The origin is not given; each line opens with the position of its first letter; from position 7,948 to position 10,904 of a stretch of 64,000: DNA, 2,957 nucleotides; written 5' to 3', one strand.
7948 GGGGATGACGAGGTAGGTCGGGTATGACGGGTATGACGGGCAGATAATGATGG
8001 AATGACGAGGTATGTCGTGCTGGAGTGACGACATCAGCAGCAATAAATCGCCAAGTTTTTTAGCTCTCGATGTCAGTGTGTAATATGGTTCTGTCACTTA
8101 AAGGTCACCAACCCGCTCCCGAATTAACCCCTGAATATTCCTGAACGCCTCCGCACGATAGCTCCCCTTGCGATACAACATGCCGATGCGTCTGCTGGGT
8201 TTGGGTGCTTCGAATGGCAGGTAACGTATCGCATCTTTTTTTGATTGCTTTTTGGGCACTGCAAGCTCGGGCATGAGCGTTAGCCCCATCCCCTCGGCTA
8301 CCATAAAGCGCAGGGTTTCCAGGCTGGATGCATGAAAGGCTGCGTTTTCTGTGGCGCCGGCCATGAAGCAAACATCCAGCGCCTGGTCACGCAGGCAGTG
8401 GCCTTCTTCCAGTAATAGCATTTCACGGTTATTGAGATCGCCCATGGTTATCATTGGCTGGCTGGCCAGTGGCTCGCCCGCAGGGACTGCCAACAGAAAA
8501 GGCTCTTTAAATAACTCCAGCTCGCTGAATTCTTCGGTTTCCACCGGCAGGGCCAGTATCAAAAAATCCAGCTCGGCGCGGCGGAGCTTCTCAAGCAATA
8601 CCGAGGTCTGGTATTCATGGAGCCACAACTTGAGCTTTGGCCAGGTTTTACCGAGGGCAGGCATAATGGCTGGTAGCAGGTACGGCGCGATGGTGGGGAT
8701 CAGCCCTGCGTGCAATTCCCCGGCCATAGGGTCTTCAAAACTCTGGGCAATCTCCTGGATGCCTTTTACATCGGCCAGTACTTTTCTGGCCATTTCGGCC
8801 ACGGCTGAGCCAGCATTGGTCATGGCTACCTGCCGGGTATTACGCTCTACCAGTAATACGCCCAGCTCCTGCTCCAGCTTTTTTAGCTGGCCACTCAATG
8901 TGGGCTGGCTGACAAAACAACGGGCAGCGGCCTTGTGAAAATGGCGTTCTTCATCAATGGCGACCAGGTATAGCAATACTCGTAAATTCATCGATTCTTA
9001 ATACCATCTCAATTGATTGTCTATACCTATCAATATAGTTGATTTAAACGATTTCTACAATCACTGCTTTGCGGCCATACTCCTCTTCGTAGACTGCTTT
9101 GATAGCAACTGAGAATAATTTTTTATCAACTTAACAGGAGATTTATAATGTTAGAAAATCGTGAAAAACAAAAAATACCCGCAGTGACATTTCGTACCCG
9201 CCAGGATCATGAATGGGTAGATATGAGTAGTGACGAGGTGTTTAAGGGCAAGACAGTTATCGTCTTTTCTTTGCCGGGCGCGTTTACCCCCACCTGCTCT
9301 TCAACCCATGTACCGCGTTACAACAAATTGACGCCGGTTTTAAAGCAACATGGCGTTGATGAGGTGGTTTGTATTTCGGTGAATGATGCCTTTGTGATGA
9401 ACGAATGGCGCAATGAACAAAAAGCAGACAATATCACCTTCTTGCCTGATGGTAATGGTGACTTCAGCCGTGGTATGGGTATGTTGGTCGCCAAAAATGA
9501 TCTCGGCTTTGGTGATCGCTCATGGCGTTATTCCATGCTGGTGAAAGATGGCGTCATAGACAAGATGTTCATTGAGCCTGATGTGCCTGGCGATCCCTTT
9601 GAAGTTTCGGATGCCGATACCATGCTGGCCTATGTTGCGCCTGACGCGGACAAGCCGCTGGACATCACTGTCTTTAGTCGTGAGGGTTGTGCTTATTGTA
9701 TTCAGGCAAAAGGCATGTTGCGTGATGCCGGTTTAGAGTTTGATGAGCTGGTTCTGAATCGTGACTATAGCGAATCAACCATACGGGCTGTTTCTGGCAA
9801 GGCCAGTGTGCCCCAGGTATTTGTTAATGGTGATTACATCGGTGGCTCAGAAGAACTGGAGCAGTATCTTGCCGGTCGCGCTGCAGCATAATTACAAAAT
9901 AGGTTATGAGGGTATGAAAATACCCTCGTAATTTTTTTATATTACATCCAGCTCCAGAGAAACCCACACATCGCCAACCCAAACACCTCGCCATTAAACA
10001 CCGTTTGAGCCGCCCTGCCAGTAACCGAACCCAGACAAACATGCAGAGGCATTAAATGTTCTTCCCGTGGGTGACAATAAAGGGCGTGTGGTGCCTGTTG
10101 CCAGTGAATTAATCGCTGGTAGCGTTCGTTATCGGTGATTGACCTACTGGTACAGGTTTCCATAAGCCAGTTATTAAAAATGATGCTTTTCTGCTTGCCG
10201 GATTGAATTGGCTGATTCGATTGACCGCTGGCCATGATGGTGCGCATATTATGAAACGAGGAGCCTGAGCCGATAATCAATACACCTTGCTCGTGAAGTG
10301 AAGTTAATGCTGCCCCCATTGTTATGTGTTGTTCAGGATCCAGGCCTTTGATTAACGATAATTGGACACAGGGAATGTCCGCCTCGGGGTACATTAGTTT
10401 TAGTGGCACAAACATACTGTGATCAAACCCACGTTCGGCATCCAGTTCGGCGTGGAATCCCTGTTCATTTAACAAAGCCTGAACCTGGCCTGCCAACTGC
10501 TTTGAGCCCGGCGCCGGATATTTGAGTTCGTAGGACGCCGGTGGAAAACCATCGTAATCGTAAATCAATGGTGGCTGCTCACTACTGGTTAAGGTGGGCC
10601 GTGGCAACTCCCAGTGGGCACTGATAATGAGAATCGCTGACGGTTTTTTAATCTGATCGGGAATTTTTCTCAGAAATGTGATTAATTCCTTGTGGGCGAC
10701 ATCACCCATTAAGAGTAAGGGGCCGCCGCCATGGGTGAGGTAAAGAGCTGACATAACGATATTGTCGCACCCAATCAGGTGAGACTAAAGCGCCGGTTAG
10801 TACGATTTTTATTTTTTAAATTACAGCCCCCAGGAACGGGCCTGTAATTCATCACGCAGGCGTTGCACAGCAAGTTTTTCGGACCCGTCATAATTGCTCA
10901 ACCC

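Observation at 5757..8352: Duplicated 3' end of oxyR brackets hipBA: likely integration scar of a small island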

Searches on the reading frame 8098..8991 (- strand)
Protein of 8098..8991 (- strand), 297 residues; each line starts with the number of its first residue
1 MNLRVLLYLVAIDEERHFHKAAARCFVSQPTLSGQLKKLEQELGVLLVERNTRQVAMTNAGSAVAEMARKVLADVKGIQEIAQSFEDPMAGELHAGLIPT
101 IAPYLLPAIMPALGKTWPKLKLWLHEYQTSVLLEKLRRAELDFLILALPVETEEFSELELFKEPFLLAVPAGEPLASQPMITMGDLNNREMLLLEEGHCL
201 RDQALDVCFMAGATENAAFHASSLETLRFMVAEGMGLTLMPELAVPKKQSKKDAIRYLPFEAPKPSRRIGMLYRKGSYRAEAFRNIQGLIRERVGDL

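Call 6: search_protein_families(library=pfam, proteins=[window:8098-8991:-])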
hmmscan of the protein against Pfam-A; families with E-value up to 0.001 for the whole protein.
window:8098-8991:- (297 aa): 2 families
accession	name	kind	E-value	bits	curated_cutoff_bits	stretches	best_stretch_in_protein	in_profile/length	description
PF03466.25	LysR_substrate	-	2.1e-43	148.6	28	1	89-293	4-207/209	LysR substrate binding domain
PF00126.33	HTH_1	-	5.3e-19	68.4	26.6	1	3-61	1-59/60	Bacterial regulatory helix-turn-helix protein, lysR family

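Call 11: find_encoding_contigs(protein=window:8098-8991:-, flank=10000, max_places=10)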
Protein window:8098-8991:- (297 aa): no gene with exactly this product is on record in the collection.

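Call 14: find_related_loci(query=window:8098-8991:-, collection=genome_contigs, flank=10000)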
Query window:8098-8991:- (297 aa) in genome_contigs; peptide patterns used: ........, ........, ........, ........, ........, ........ (x = any residue, [..] = any of these).
104 stretches matched a pattern; 21 encode a relative of the query (tblastn E <= 1e-3); 20 distinct loci.
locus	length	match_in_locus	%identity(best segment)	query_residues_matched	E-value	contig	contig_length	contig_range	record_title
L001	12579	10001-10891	90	1-297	0e+0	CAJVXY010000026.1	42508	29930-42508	MAG TPA_asm: uncultured Acidiferrobacteraceae bacterium isolate DRR093004_bin.13_MetaBAT_v2.12.1_MAG genome assembly, co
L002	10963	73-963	76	1-297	2e-151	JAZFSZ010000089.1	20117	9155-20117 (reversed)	MAG: Acidiferrobacterales bacterium isolate BS2bin.21 BS2bin.21_89, whole genome shotgun sequence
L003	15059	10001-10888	74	1-296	2e-149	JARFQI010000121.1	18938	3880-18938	MAG: Arenicellales bacterium isolate MAG_Ve_Sed_20 k141_3145199, whole genome shotgun sequence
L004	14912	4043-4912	73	1-290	2e-146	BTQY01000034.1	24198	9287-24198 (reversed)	MAG: Gammaproteobacteria bacterium BMS9Abin26 DNA, NODE_507_length_24198, whole genome shotgun sequence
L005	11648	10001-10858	74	1-286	1e-142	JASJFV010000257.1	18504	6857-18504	MAG: Gammaproteobacteria bacterium isolate ChSd.bin.21 ChesSed_k141_1118281, whole genome shotgun sequence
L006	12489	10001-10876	69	1-292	2e-139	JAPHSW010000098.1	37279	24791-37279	MAG: Gammaproteobacteria bacterium isolate N3S-Bin_2 c_000000119121, whole genome shotgun sequence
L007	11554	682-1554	68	1-291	3e-136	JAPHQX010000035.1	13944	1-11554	MAG: Gammaproteobacteria bacterium isolate N1D-Bin_17 c_000000406504, whole genome shotgun sequence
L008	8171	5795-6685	67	1-297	7e-136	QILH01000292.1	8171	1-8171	MAG: Gammaproteobacteria bacterium isolate SZUA-24 Ga0063293_10011030, whole genome shotgun sequence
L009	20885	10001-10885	67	1-295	1e-135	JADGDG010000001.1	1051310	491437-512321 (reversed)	MAG: Gammaproteobacteria bacterium isolate BB4 NODE_3_length_1051310_cov_31.360501, whole genome shotgun sequence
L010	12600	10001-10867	71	1-291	4e-135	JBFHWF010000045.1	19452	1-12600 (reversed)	MAG: Gammaproteobacteria bacterium isolate Mix_sand09.2021.07.Z.19 k141_1620810_length_19452_cov_17.9857, whole genome s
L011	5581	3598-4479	69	1-295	2e-135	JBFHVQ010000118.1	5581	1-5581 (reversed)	MAG: Gammaproteobacteria bacterium isolate Mix_sand09.2021.07.G.57 k141_2371650_length_5581_cov_10.0000, whole genome sh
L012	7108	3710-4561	69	1-286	4e-133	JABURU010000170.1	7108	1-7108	MAG: Gammaproteobacteria bacterium isolate Bin_24 NODE_1817_length_7108_cov_5.52233, whole genome shotgun sequence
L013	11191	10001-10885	67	1-295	2e-132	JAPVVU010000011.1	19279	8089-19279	MAG: Gammaproteobacteria bacterium isolate SY_S20_27 SY_S20_27_000000000011, whole genome shotgun sequence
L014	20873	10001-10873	68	1-291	3e-132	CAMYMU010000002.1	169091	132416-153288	MAG: uncultured Ectothiorhodospiraceae bacterium isolate ES_Gamma_071 genome assembly, contig: scaffold_10, whole genome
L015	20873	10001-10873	64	1-291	6e-129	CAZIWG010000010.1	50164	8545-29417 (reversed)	MAG TPA_asm: uncultured Granulosicoccaceae bacterium isolate SRP128015_co3_116 genome assembly, contig: NODE_434_length_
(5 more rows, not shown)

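Call 31: find_related_loci(query=window:8098-8991:-, collection=metagenome_contigs, flank=10000)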
Query window:8098-8991:- (297 aa) in metagenome_contigs; peptide patterns used: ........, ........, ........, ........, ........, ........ (x = any residue, [..] = any of these).
198 stretches matched a pattern; 45 encode a relative of the query (tblastn E <= 1e-3); 45 distinct loci.
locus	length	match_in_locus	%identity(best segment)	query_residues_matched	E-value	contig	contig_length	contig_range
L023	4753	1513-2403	99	1-297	0e+0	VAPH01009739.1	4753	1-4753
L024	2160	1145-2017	79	1-291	1e-170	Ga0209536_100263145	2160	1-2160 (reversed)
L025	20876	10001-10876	77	1-292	5e-153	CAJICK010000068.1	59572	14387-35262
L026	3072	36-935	75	1-296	2e-160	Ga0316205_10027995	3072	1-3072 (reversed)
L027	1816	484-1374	73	1-297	2e-164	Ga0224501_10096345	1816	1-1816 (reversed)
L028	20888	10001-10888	74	1-296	8e-150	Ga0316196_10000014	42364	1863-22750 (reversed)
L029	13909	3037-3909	77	1-291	4e-148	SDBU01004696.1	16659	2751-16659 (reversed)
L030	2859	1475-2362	73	1-296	4e-151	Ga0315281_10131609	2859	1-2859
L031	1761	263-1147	73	1-295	2e-155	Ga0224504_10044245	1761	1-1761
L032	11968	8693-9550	73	1-286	6e-143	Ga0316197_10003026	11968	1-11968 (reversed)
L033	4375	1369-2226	73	1-286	3e-143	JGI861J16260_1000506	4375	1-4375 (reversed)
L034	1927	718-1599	70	1-294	1e-150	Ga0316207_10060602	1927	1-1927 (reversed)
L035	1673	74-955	70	1-294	7e-152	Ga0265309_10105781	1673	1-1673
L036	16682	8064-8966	71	1-294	8e-140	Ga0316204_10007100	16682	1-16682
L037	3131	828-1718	70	1-294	2e-143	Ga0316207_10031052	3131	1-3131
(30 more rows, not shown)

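Call 42: find_homologous_proteins(query=window:8098-8991:-, max_evalue=1e-100)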
Query window:8098-8991:- (297 aa): 642 proteins with E <= 1e-100 among 8000 candidates; the best 120 are listed.
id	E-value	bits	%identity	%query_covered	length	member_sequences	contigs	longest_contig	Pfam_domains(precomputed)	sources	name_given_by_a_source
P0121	5.7e-190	648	100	100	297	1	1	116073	PF00126.34,PF03466.26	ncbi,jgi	-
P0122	9.5e-189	644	99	100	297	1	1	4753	PF00126.34,PF03466.26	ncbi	-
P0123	6.0e-172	588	90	100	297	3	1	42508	PF00126.34,PF03466.26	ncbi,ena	-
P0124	1.3e-171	587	91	99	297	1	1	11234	PF00126.34,PF03466.26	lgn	-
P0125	2.7e-150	517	79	98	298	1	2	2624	PF00126.34,PF03466.26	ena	-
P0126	5.7e-150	516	79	98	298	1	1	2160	PF00126.34,PF03466.26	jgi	-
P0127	7.1e-146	503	77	100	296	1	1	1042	PF00126.34,PF25213.2,PF03466.26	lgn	-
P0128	1.9e-145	502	79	98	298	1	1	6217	PF00126.34,PF03466.26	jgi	-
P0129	9.1e-145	499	80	98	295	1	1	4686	PF00126.34,PF03466.26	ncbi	-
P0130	2.6e-144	498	78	98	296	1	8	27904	PF00126.34,PF03466.26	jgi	jgi:LysR family hydrogen peroxide-inducible transcriptional activator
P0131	6.9e-144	496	78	98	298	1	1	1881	PF00126.34,PF03466.26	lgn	-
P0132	7.8e-144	496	77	98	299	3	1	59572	PF00126.34,PF03466.26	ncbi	-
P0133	1.2e-143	496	78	98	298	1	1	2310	PF00126.34,PF03466.26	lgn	-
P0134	1.4e-143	495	76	100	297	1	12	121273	PF00126.34,PF03466.26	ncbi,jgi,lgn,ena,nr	ncbi:MAG: DNA-binding transcriptional regulator OxyR [Acidiferrobacterales bacterium]|jgi:LysR famil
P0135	3.7e-143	494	75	100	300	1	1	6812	PF00126.34,PF03466.26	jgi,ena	-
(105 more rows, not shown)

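Call 43: find_encoding_contigs(protein=P0124, flank=10000, max_places=3)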
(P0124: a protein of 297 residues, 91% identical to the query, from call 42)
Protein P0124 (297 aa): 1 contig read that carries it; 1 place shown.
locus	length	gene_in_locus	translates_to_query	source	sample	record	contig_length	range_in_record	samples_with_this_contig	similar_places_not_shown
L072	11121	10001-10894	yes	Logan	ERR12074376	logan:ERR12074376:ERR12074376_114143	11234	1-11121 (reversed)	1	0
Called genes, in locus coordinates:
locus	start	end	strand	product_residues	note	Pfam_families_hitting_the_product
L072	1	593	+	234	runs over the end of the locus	?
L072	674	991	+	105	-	-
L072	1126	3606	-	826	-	PF03160:Calx-beta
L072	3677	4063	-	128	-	-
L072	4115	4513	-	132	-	-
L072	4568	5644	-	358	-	PF01738:DLH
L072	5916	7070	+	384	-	PF00196:GerE (weak)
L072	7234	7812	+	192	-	-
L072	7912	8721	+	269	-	-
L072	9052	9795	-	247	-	PF00578:AhpC-TSA, PF08534:Redoxin, PF00462:Glutaredoxin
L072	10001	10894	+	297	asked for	PF00126:HTH_1, PF03466:LysR_substrate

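Call 51: search_protein_families(library=ncbifam, proteins=[window:8098-8991:-], max_evalue=0.001)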
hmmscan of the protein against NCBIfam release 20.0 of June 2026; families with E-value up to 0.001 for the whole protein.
window:8098-8991:- (297 aa): 53 families (the best 25 are shown)
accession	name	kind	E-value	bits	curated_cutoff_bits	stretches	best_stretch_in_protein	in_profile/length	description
NF008361.0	PRK11151.1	equivalog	6.1e-107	357.4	329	1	1-294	1-293/305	DNA-binding transcriptional regulator OxyR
NF050018.1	StrsTransRegOxyRFcella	equivalog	7.5e-67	225.9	500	1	1-292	1-287/289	oxidative stress transcriptional regulator OxyR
NF008416.0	PRK11242.1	equivalog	2.7e-46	158.3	277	1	1-294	1-291/300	transcriptional regulator CynR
NF053705.1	TransRegGltCGpos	equivalog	6.3e-46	156.9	350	1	1-275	1-274/300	glutamate biosynthesis transcriptional regulator GltC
NF047520.1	trans_act_CidR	equivalog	9.6e-44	149.7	415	1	1-285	1-283/292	cidABC operon transcriptional activator CidR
NF045775.1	acetoin_reg_AlsR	exception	2.1e-40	139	430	1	1-244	1-246/290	acetoin biosynthesis transcriptional regulator AlsR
NF007385.0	PRK09906.1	equivalog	2.9e-38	131.7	356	1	1-281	1-279/296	DNA-binding transcriptional regulator HcaR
NF040786.1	LysR_Sec_metab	equivalog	7.8e-37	126.9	250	1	1-291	1-295/298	selenium metabolism-associated LysR family transcriptional regulator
NF007439.0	PRK09986.1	equivalog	3.8e-36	125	290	1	2-242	8-251/296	LysR family transcriptional regulator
TIGR03339.1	phn_lysR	subfamily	2.4e-32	112.3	341.1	1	17-249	13-242/279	aminoethylphosphonate catabolism associated LysR family transcriptional regulator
TIGR02424.1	TF_pcaQ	equivalog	4.7e-28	98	303.8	1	3-292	5-296/300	pca operon transcription factor PcaQ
NF009326.0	PRK12681.1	equivalog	4.2e-27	95.4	436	1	1-250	1-253/324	HTH-type transcriptional regulator CysB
NF008722.0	PRK11716.1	equivalog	4.8e-26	91.4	246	1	1-275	1-275/293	HTH-type transcriptional activator IlvY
NF008410.0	PRK11233.1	equivalog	1e-25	90.5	309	1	1-245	1-243/305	nitrogen assimilation transcriptional regulator NAC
NF009327.0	PRK12684.1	subfamily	6.6e-25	88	402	1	1-252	1-255/313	CysB family HTH-type transcriptional regulator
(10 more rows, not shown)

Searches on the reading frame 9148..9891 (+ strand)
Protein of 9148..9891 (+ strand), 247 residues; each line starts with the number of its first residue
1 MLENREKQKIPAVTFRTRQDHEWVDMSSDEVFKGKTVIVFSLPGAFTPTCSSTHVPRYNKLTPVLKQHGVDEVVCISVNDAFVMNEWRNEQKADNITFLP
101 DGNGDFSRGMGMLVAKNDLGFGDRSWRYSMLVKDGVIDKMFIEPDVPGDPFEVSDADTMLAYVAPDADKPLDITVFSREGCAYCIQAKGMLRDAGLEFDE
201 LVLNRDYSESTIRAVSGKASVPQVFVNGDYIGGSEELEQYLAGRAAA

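Call 6: search_protein_families(library=pfam, proteins=[window:9148-9891:+])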
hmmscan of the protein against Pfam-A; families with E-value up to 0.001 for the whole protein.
window:9148-9891:+ (247 aa): 5 families
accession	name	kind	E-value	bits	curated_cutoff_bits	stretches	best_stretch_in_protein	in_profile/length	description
PF08534.16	Redoxin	-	1.7e-31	109.4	26.6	1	7-160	3-148/148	Redoxin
PF00462.30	Glutaredoxin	-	6.4e-13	49.1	22.9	1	173-231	1-60/60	Glutaredoxin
PF00578.27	AhpC-TSA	-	9.8e-12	45.3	26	1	11-122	6-105/124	AhpC/TSA family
PF13417.12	GST_N_3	-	9.1e-05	23.2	22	1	176-245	2-71/75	Glutathione S-transferase, N-terminal domain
PF13409.12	GST_N_2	-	0.0003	21.8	25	1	181-242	2-68/70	Glutathione S-transferase, N-terminal domain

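Call 13: find_encoding_contigs(protein=window:9148-9891:+, flank=10000, max_places=10)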
Protein window:9148-9891:+ (247 aa): no gene with exactly this product is on record in the collection.

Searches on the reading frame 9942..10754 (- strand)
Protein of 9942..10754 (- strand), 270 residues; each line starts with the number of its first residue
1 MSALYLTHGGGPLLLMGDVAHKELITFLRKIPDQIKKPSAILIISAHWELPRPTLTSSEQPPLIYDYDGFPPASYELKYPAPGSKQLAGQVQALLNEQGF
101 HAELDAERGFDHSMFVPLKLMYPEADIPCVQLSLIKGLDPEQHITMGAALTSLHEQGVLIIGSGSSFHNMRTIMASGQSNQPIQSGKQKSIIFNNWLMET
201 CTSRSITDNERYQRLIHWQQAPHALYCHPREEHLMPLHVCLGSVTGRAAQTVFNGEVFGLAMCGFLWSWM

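Call 6: search_protein_families(library=pfam, proteins=[window:9942-10754:-])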
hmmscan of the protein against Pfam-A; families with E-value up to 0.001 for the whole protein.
window:9942-10754:- (270 aa): 1 family
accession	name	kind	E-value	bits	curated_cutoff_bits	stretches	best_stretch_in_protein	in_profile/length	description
PF02900.23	LigB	-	2.7e-27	96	26.3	1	3-247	2-247/269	Catalytic LigB subunit of aromatic ring-opening dioxygenase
